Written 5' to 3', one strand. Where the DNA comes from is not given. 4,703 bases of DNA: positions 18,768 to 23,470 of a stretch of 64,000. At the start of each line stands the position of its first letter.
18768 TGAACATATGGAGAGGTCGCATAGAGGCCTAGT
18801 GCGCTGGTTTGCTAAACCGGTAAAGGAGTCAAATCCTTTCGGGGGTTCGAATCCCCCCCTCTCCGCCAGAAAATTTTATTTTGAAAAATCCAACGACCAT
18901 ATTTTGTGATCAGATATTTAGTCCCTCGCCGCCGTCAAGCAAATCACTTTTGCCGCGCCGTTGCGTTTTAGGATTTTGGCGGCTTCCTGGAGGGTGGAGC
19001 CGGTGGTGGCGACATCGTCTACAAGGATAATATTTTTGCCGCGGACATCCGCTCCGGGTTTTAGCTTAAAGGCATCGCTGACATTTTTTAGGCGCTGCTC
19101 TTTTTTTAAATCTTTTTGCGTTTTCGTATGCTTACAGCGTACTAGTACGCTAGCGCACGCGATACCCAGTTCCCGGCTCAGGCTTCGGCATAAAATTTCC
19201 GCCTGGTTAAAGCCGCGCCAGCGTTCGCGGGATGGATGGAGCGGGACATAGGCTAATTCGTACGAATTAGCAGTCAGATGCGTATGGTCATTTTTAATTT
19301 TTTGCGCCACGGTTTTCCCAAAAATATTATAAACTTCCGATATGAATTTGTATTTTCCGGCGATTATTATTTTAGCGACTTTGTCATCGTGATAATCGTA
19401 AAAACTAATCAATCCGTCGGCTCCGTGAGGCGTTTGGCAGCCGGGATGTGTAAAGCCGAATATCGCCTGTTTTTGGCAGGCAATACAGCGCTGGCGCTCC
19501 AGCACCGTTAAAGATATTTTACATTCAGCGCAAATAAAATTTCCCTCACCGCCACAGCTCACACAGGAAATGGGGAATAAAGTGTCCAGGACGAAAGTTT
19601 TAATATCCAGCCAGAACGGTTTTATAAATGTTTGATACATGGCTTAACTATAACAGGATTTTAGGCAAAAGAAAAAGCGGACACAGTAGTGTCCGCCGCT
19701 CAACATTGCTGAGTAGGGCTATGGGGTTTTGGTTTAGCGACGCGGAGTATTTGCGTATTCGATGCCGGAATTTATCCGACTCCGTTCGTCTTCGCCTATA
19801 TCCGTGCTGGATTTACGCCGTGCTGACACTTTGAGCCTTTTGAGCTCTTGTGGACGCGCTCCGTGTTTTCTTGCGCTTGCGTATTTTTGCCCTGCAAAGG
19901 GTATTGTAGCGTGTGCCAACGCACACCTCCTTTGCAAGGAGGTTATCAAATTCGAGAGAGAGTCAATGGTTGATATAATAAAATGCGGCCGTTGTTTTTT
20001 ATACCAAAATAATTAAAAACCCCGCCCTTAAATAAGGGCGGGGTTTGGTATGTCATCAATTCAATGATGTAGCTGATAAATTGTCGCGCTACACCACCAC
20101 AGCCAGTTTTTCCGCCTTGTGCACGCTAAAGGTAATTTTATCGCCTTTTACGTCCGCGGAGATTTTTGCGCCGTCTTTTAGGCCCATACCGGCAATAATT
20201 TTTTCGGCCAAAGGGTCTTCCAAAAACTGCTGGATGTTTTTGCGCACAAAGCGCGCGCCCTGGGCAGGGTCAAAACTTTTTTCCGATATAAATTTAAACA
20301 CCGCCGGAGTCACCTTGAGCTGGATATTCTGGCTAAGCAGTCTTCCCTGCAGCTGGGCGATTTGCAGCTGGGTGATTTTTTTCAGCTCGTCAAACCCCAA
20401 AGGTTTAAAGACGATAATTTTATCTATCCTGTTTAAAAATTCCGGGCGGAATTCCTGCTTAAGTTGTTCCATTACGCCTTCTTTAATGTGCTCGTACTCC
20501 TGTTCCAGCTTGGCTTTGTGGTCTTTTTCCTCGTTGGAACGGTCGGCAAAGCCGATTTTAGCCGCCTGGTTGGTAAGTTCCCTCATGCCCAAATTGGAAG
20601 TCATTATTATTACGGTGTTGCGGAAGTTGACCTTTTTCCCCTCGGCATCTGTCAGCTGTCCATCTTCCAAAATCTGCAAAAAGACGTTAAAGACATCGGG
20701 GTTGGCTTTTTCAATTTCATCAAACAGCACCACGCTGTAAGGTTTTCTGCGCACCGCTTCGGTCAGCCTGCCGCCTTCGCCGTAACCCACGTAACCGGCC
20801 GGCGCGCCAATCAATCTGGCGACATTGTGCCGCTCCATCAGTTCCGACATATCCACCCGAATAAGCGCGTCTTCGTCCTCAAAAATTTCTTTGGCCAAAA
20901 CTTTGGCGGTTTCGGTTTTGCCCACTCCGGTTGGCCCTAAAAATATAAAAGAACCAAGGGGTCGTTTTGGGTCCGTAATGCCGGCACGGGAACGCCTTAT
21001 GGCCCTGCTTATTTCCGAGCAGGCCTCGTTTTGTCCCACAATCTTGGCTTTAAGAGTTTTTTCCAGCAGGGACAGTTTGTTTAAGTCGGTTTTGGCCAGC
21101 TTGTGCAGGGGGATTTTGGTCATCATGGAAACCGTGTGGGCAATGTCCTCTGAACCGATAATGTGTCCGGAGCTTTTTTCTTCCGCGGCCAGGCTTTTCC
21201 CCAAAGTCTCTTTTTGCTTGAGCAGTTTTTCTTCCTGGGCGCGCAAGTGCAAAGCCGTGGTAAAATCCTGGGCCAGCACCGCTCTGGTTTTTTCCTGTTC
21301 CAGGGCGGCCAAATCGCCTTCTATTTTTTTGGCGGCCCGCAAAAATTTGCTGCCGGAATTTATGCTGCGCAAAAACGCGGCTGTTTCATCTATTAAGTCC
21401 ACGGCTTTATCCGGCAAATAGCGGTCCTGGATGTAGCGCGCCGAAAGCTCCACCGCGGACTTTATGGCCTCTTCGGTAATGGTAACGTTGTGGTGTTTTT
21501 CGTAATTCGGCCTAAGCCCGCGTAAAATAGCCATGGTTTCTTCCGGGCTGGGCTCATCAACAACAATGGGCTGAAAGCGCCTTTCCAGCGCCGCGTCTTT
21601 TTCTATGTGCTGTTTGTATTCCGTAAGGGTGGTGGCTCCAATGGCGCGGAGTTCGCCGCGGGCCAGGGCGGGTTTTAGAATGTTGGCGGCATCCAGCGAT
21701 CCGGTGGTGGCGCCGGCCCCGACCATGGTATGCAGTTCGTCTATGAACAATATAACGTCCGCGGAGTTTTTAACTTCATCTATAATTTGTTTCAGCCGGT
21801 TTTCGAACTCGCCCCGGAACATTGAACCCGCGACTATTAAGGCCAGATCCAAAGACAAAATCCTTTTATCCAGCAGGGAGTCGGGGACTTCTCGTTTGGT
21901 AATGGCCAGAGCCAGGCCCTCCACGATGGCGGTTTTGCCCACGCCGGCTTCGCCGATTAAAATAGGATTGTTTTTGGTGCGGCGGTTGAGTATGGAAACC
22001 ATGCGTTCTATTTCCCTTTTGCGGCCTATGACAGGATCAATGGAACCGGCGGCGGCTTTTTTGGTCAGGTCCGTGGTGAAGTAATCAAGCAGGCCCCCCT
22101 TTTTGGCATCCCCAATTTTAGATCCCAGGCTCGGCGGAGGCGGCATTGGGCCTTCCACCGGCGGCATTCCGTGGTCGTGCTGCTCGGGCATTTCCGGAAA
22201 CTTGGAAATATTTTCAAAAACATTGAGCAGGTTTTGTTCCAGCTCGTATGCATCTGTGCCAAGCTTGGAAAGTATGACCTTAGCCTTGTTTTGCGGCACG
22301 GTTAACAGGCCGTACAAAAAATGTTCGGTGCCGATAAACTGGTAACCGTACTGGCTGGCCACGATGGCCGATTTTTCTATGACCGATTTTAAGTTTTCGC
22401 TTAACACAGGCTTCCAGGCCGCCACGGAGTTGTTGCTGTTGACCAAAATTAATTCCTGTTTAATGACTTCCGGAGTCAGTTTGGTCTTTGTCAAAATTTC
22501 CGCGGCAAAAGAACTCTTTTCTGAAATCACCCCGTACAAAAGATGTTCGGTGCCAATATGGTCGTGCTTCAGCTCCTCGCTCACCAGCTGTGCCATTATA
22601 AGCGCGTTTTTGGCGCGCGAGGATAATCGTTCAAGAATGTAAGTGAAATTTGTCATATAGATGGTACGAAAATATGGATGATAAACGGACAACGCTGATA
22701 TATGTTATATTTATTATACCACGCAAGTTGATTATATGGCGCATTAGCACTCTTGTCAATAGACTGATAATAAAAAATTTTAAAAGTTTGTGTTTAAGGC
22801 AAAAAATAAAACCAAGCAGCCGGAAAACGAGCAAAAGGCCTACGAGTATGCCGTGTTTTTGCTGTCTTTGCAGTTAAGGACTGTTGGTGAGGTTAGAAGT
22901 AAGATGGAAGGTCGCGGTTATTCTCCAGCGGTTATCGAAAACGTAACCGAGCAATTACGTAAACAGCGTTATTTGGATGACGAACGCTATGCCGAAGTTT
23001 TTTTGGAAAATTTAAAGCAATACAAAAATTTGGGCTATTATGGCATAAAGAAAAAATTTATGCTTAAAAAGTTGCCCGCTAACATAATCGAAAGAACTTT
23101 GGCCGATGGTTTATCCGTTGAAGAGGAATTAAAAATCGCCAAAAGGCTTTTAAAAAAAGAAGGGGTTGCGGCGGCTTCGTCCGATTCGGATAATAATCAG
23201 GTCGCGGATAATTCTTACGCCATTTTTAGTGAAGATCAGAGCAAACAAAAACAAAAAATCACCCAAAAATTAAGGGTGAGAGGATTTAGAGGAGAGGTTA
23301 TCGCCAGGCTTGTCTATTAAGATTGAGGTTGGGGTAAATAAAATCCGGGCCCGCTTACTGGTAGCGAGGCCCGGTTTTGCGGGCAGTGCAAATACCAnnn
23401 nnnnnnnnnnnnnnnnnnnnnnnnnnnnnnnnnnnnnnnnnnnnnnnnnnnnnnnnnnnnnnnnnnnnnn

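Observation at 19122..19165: Palindromic element (core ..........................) present three times, once in-frame inside comF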

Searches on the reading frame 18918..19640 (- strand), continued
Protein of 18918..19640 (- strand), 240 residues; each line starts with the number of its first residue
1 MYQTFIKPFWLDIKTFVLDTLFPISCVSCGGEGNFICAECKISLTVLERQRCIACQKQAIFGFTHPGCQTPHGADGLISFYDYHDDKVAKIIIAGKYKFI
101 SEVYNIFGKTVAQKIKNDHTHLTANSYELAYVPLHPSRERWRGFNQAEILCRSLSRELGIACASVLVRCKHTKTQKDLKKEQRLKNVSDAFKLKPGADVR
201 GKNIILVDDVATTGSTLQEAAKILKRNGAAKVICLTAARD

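Call 71: list_cluster_members(proteins=[P0001])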
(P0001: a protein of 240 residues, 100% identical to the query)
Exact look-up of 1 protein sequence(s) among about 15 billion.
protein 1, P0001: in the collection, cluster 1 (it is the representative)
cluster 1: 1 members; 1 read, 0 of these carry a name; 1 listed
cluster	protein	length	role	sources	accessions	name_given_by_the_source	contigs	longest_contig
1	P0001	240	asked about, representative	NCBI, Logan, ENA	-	-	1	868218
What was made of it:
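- Tried and rejected: The cluster look-up gave no accession or name (call 71).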

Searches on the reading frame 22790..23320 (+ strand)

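Call 66: search_protein_families(library=pfam, proteins=[window:22790-23320:+], max_evalue=0.01)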
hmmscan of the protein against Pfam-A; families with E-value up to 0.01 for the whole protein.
window:22790-23320:+ (176 aa): 2 families
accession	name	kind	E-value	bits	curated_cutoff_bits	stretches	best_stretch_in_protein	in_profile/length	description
PF21982.2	RecX_HTH1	-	1.4e-12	47.8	26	1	17-56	1-40/40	RecX, first three-helix domain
PF02631.22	RecX_HTH2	-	1.6e-09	38.3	26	1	63-104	1-42/42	RecX, second three-helix domain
